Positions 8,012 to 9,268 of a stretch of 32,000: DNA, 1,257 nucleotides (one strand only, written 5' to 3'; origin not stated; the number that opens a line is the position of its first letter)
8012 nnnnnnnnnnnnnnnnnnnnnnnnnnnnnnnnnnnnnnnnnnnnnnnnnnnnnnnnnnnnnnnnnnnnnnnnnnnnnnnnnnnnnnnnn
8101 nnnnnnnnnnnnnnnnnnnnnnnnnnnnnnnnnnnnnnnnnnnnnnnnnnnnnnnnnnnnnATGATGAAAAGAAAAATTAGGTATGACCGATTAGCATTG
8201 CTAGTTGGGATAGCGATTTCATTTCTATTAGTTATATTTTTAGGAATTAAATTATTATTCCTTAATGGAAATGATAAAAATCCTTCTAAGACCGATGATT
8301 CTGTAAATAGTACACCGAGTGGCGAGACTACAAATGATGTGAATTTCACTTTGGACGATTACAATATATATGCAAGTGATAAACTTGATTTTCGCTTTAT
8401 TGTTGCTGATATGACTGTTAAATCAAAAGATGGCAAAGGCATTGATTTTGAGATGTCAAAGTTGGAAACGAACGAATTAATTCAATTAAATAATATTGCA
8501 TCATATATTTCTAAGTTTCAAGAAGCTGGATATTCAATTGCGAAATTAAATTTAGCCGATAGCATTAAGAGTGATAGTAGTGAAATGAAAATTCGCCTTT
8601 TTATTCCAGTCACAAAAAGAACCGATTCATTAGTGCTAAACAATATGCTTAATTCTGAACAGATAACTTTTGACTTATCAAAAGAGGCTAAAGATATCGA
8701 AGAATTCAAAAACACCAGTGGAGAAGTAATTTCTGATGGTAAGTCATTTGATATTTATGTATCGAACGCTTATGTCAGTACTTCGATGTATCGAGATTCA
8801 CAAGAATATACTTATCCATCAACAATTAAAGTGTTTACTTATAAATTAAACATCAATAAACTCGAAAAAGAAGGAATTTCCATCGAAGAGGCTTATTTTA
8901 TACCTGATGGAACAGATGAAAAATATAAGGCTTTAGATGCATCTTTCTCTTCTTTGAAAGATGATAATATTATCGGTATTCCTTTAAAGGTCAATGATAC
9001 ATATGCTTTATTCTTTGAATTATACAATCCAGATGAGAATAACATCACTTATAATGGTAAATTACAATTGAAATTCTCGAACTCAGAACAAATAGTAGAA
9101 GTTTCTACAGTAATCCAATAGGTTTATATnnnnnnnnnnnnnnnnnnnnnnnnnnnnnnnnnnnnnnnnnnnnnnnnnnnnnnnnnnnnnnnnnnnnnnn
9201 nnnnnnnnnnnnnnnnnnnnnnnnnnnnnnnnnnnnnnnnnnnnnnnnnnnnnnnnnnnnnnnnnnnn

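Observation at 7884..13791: Orphan Phd/YefM-like gene coupled to a three-protein extracytoplasmic peptidoglycan module (best candidate for an undescribed system)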

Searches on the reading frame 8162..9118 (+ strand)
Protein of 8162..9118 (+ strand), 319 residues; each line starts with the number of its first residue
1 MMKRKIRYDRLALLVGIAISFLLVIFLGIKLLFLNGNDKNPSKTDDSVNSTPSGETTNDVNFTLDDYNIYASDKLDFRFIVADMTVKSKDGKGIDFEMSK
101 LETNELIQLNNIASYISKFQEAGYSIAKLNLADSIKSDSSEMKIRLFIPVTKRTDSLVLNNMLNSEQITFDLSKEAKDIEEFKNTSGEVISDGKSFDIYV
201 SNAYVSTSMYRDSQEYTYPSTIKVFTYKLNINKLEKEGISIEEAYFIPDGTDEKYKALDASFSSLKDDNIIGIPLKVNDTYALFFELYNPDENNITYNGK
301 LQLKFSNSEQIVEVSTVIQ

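Call 3: search_protein_families(library=pfam, proteins=[window:8162-9118:+], max_evalue=1)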
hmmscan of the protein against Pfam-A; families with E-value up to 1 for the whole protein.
window:8162-9118:+ (319 aa): 1 family
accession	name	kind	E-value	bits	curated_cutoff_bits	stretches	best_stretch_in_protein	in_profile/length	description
PF05720.17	Dicty_CAD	-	0.26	11.7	23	0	178-206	42-70/82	Cell-cell adhesion domain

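Call 4: search_protein_families(library=ncbifam, proteins=[window:8162-9118:+], max_evalue=1)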
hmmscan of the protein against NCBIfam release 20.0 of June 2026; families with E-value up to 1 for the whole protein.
window:8162-9118:+ (319 aa): 1 family
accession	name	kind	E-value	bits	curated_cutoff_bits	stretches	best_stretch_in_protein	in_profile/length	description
NF008704.0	PRK11713.6-3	equivalog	0.041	13.2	216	1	114-186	102-175/227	16S rRNA (uracil(1498)-N(3))-methyltransferase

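Call 10: find_homologous_proteins(query=window:8162-9118:+, max_evalue=0.001)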
Query window:8162-9118:+ (319 aa): 6 proteins with E <= 0.001 among 1895 candidates.
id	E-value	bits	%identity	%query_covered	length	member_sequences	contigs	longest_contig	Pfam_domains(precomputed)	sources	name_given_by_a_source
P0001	1.4e-196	669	99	100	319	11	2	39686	-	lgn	-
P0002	1.4e-114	400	57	100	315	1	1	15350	-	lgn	-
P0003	2.7e-108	380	57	100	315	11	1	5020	-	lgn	-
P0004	1.8e-105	371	55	99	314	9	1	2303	-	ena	-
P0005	2.4e-99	350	56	92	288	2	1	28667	-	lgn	-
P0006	5.2e-35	139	33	96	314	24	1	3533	-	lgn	-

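Call 11: find_encoding_contigs(protein=P0002, flank=10000, max_places=3)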
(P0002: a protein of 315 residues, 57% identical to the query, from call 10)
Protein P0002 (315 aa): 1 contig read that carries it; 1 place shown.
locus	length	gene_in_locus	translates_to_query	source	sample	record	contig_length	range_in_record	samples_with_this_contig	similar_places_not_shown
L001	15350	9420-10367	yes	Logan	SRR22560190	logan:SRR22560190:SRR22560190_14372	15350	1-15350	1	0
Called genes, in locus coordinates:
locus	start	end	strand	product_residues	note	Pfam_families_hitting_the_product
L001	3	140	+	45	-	?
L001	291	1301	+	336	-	PF00318:Ribosomal_S2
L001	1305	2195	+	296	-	PF25025:EF-Ts_N, PF00889:EF_TS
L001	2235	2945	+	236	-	PF00696:AA_kinase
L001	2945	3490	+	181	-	PF01765:RRF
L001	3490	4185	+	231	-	PF01255:Prenyltransf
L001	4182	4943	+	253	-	PF01148:CTP_transf_1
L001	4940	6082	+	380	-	PF02670:DXP_reductoisom, PF08436:DXP_redisom_C, PF13288:DXPR_C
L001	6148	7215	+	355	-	PF02163:Peptidase_M50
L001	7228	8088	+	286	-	PF04018:VCA0040-like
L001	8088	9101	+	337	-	PF00106:adh_short (weak), PF01073:3Beta_HSD, PF01370:Epimerase, PF02719:Polysacc_synt_2, PF04321:RmlD_sub_bind, PF08659:KR (weak), PF13460:NAD_binding_10 (weak), PF16363:GDP_Man_Dehyd, +2 more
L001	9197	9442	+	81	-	-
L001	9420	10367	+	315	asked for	-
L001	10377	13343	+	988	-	PF01832:Glucosaminidase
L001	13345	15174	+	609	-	PF03793:PASTA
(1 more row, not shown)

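Call 12: find_encoding_contigs(protein=P0005, flank=10000, max_places=3)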
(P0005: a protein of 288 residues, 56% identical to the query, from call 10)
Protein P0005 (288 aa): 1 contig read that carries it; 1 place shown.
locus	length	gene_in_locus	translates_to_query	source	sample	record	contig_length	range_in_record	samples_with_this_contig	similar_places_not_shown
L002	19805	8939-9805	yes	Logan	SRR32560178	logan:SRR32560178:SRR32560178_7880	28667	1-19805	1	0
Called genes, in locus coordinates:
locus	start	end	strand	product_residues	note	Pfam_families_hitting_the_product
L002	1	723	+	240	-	?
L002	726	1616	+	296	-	PF25025:EF-Ts_N, PF00889:EF_TS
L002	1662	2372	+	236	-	PF00696:AA_kinase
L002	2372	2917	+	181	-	PF01765:RRF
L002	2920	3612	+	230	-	PF01255:Prenyltransf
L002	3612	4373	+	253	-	PF01148:CTP_transf_1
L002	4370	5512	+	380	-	PF02670:DXP_reductoisom, PF08436:DXP_redisom_C, PF13288:DXPR_C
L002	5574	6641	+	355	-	PF02163:Peptidase_M50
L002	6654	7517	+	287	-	PF04018:VCA0040-like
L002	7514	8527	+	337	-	PF00106:adh_short (weak), PF01073:3Beta_HSD, PF01370:Epimerase, PF02719:Polysacc_synt_2, PF04321:RmlD_sub_bind, PF05368:NmrA (faint), PF08659:KR (weak), PF16363:GDP_Man_Dehyd, +1 more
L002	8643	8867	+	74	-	-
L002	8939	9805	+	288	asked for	-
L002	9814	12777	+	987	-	PF01832:Glucosaminidase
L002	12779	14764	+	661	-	PF03793:PASTA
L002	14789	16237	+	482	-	PF01554:MatE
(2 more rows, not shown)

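Call 13: find_encoding_contigs(protein=P0006, flank=10000, max_places=3)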
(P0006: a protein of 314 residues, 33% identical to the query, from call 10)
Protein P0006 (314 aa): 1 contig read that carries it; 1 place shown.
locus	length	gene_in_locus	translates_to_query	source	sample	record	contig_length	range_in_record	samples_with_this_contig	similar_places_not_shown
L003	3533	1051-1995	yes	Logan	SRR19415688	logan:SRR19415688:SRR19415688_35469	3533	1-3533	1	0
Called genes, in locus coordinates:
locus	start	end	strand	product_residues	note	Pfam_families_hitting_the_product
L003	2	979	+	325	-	?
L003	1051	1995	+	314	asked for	-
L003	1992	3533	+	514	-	?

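Call 22: find_related_loci(query=A2, collection=genome_contigs, flank=10000)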
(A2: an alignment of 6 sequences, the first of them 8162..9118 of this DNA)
Query A2 (319 aa) in genome_contigs; peptide patterns used: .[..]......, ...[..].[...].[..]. (x = any residue, [..] = any of these).
86 stretches matched a pattern; 8 encode a relative of the query (tblastn E <= 1e-3); 8 distinct loci.
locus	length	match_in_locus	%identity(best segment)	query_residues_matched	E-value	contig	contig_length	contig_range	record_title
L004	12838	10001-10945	57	2-319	6e-114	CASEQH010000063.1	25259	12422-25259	uncultured Firmicutes bacterium isolate CO.O62.metabat-bins.399 genome assembly, contig: CO.O62.metabat-bins.399.fa_k141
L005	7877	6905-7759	58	31-319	2e-107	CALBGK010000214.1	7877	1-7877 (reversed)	MAG TPA_asm: uncultured Erysipelotrichaceae bacterium isolate ERR318676_bin.97_CONCOCT_v1.1_MAG genome assembly, contig:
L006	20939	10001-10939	54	2-318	1e-114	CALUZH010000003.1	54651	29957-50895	MAG: uncultured Erysipelotrichaceae bacterium isolate E19__bin175 genome assembly, contig: E19__k127_8695234, whole geno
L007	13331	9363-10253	35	6-311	3e-42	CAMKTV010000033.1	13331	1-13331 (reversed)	MAG: uncultured Solobacterium sp. isolate SRR12081298_bin.95_metaWRAP_v1.3_MAG genome assembly, contig: ERZ12289774.6865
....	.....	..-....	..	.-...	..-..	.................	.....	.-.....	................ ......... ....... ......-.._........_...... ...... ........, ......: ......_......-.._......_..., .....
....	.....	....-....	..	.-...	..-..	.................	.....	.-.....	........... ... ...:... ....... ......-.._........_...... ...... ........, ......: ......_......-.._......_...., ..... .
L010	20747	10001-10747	34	67-319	7e-36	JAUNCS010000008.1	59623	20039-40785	MAG: Erysipelotrichaceae bacterium isolate S22M_St_41 NODE_287_length_59623_cov_28.763816, whole genome shotgun sequence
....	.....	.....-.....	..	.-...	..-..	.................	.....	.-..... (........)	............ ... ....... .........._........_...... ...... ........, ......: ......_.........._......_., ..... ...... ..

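Call 38: predict_structure(alignment_id=A3)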
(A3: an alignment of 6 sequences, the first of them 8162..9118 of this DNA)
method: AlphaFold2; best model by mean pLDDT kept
length: 319 residues; sequences in the alignment: 6
mean_pLDDT: 76.5   pTM: 0.56
mean pLDDT of the five models: 76.5, 76.2, 74.6, 74.2, 74.0
residues with pLDDT >= 90: 77; 70-90: 153; 50-70: 65; < 50: 24
segments of 3 or more residues with pLDDT < 50: 1-3, 33-48
pLDDT, mean of each block of 10 residues (from residue 1): 52 78 69 39 36 83 95 89 95 92 92 83 78 89 94 88 93 88 72 71 67 62 78 79 85 79 51 80 76 66 78 69
secondary structure, 60 per line:
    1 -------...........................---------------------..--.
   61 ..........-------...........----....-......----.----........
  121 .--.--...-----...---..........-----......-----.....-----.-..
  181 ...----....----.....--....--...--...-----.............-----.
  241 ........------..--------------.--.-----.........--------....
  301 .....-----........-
elements in order: H8-34 E60-70 E78-88 E93-96 E101-103 H113-121 E135-137 E141-150 E156-161 E167-171 H179-182 E188-191 E196-200 E203-206 E209-211 E214-216 E222-234 E240-248 E280-288 E297-305 E311-318

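Call 43: fold_search(model_id=the predicted structure, library=pdb)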
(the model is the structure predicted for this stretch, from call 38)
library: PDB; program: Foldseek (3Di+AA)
matches with E <= 10: 1463; with E <= 0.001: 7
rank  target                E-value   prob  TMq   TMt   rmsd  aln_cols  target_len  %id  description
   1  4kkq_B                4.0e-05  1.00  0.23  0.30  17.8       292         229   14  Crystal structure of Vibrio cholerae RbmA (crystal form 1) (released 2013-05-22)
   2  4kkp_B                8.6e-05  1.00  0.25  0.32  17.9       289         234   12  Crystal structure of Vibrio cholerae RbmA (crystal form 2) (released 2013-05-22)
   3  4be6_A                1.0e-04  0.99  0.22  0.28  18.2       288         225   11  V. cholera biofilm scaffolding protein RbmA (released 2013-12-18)
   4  4b60_A                3.7e-04  0.82  0.18  0.19  18.1       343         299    8  Structure of rFnBPA(189-505) in complex with fibrinogen gamma chain C- terminal peptide (released 2013-10-09)
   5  6avu_A                4.6e-04  0.84  0.19  0.08  16.9       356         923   12  Human alpha-V beta-3 Integrin (open conformation) in complex with the therapeutic antibody LM609 (released 2017-11-01)
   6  9a4z_A                6.3e-04  1.00  0.28  0.45   4.9       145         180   19  Integrative model of YXKC-DACA by crosslinking MS and deep learning (released 2024-09-18)
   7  6h7w_C                9.8e-04  0.85  0.21  0.23  21.7       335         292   12  Model of retromer-Vps5 complex assembled on membrane. (released 2018-09-26)
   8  8xfg_A                1.2e-03  0.57  0.18  0.09  17.6       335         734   10  Cryo-EM structure of integrin ITGAV, ITGB3 and CYCLO (RGDFK) complex, conformation 1 (released 2024-12-18)
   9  4fxt_A                1.5e-03  0.97  0.24  0.35  13.2       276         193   11  Crystal structure of a DUF3823 family protein (BACOVA_02663) from Bacteroides ovatus ATCC 8483 at 2.77 A resolution (released 2012-07-25)
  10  4fxt_M                1.5e-03  0.96  0.24  0.34  13.7       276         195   11  Crystal structure of a DUF3823 family protein (BACOVA_02663) from Bacteroides ovatus ATCC 8483 at 2.77 A resolution (released 2012-07-25)
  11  5bxg                  1.6e-03  1.00  0.27  0.48   6.4       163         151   18  Crystal structure of an uncharacterized beta-sandwich protein (CD630_09570) from Clostridium difficile 630 at 1.90 A res (released 2015-07-08)
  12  5nzu_MODEL_1_D        1.6e-03  0.57  0.17  0.14  22.2       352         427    8  The structure of the COPI coat linkage II (released 2017-06-28)
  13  4fxt_N                1.8e-03  0.98  0.23  0.35  10.9       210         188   12  Crystal structure of a DUF3823 family protein (BACOVA_02663) from Bacteroides ovatus ATCC 8483 at 2.77 A resolution (released 2012-07-25)
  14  4fxt_I                2.1e-03  0.92  0.23  0.34  13.5       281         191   10  Crystal structure of a DUF3823 family protein (BACOVA_02663) from Bacteroides ovatus ATCC 8483 at 2.77 A resolution (released 2012-07-25)
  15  4fxt_F                2.3e-03  0.96  0.24  0.35  13.6       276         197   10  Crystal structure of a DUF3823 family protein (BACOVA_02663) from Bacteroides ovatus ATCC 8483 at 2.77 A resolution (released 2012-07-25)
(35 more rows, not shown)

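Call 58: search_protein_representatives(alignment_id=A3)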
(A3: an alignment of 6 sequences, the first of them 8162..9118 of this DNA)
Query: 6 sequences, 315 profile positions. Proteins with E-value up to 0.001 (for the whole library): 168; up to 1e-10: 145; up to 1e-30: 80. The best 150 are listed.
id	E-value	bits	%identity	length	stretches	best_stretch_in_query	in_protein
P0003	6.7e-155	531.3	-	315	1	1-315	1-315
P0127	3.2e-87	309.0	-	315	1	2-314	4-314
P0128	1.2e-79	284.1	-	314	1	1-312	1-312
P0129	1.0e-77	277.7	-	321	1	2-313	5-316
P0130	2.3e-75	270.0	-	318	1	2-314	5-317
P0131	8.7e-75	268.1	-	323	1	2-314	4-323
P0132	1.3e-71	257.7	-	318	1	2-315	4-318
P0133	1.4e-70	254.3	-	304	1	1-314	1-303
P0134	9.1e-70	251.6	-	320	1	2-315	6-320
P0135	2.3e-69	250.3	-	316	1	2-312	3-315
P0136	1.6e-68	247.6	-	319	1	3-315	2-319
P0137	2.2e-68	247.1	-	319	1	2-315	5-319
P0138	5.4e-68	245.8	-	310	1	2-312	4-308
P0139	6.2e-68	245.6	-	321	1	2-314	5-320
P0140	1.0e-67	244.9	-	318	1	2-315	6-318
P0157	4.5e-49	183.7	-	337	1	39-311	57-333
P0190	4.8e-36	140.9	-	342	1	9-308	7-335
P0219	7.3e-24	100.8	-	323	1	1-306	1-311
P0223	9.7e-23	97.1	-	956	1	13-167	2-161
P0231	6.2e-20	87.9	-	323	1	4-314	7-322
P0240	4.0e-18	82.0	-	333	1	14-308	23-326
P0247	8.5e-16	74.3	-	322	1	1-308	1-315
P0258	1.3e-13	67.2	-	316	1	1-308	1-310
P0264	4.4e-12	62.1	-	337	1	15-308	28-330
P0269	2.2e-11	59.8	-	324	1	2-310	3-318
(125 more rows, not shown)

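Call 59: search_protein_families(library=pfam, proteins=[P0223, P0247, P0258, P0269, P0264, P0240, P0231, P0219, P0190, P0157], max_evalue=0.01)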
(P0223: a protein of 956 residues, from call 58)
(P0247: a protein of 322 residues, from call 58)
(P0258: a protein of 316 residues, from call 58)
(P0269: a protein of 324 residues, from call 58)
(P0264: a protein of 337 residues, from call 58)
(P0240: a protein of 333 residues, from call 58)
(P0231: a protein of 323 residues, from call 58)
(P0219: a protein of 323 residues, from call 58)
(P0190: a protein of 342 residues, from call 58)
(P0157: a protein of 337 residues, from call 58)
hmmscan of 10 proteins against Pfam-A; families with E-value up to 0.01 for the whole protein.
P0223 (956 aa): 0 families

P0247 (322 aa): 0 families

P0258 (316 aa): 0 families

P0269 (324 aa): 0 families

P0264 (337 aa): 0 families

P0240 (333 aa): 0 families

P0231 (323 aa): 0 families

P0219 (323 aa): 1 family
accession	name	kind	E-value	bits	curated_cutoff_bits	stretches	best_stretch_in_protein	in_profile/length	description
PF08626.16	TRAPPC9-Trs120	-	0.00032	18.7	24.7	1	163-252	701-782/1229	Transport protein Trs120 or TRAPPC9, TRAPP II complex subunit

P0190 (342 aa): 0 families

P0157 (337 aa): 0 families

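Call 63: search_protein_families(library=phrogs, proteins=[window:8162-9118:+], max_evalue=0.01)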
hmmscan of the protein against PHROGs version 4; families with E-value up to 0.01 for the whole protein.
window:8162-9118:+ (319 aa): 0 families

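Call 64: search_protein_families(library=padloc, proteins=[window:8162-9118:+], max_evalue=0.01)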
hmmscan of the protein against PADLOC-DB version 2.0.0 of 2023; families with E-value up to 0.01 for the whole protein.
window:8162-9118:+ (319 aa): 0 families
